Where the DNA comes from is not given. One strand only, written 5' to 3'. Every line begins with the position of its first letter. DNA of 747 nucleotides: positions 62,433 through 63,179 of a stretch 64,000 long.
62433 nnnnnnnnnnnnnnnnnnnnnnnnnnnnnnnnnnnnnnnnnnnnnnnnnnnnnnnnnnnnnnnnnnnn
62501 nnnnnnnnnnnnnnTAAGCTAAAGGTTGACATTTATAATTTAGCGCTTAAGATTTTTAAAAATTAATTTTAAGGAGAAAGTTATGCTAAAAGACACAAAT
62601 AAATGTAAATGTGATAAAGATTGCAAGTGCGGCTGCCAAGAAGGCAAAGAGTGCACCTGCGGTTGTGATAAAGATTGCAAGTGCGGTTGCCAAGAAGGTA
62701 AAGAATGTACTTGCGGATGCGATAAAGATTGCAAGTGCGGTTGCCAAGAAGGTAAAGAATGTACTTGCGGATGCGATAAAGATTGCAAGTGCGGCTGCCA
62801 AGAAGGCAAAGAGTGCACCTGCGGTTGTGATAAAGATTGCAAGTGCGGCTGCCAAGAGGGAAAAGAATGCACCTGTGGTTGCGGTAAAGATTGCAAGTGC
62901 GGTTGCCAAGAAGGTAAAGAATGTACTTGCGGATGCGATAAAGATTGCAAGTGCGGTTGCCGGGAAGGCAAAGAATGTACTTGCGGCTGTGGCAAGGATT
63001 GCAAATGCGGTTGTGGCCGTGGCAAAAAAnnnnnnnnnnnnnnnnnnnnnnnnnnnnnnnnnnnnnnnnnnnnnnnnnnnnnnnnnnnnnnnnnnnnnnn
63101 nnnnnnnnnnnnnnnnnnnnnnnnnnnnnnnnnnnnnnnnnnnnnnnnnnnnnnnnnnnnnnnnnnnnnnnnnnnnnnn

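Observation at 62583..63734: Metallothionein-like Cys-rich 18-aa tandem repeats fused to a membrane-anchored SIMPL domain, encoded by a 54-bp tandem repeat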

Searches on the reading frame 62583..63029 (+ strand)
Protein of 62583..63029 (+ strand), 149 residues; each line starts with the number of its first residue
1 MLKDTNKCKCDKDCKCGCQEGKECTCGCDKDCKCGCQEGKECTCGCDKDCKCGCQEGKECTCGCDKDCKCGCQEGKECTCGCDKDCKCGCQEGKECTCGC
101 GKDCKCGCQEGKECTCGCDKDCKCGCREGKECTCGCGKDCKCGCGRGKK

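Call 10: search_protein_families(library=pfam, proteins=[window:62583-63029:+], max_evalue=10)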
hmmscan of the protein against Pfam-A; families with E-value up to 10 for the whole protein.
seq(149 aa): 1 family
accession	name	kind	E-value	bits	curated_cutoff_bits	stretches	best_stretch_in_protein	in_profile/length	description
PF02067.21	Metallothio_5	-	0.006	17.1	25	1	6-26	19-39/41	Metallothionein family 5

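Call 24: search_solved_structures(query=window:62583-63029:+, max_evalue=10, show_alignments=3)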
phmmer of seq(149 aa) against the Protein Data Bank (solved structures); distinct sequences matched with E-value up to 10: 1.
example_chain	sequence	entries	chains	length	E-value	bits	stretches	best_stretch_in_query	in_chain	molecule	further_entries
7a0k_A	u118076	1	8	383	2.8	10.6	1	63-132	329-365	Predicted protein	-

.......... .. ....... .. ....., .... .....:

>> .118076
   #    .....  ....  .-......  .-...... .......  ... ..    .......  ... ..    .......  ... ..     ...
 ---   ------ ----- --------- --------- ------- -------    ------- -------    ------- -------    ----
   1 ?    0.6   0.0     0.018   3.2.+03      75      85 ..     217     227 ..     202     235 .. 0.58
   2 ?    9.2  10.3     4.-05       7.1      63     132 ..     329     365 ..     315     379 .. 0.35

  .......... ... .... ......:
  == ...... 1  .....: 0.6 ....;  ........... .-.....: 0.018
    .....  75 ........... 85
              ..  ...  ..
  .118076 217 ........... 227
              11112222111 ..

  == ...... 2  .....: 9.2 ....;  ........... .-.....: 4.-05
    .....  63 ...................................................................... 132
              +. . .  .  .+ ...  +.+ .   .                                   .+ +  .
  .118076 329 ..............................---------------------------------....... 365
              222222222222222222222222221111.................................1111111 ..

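Call 60: search_protein_families(library=ncbifam, proteins=[window:62583-63029:+], max_evalue=10)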
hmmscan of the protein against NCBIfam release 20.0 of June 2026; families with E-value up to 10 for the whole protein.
seq(149 aa): 0 families
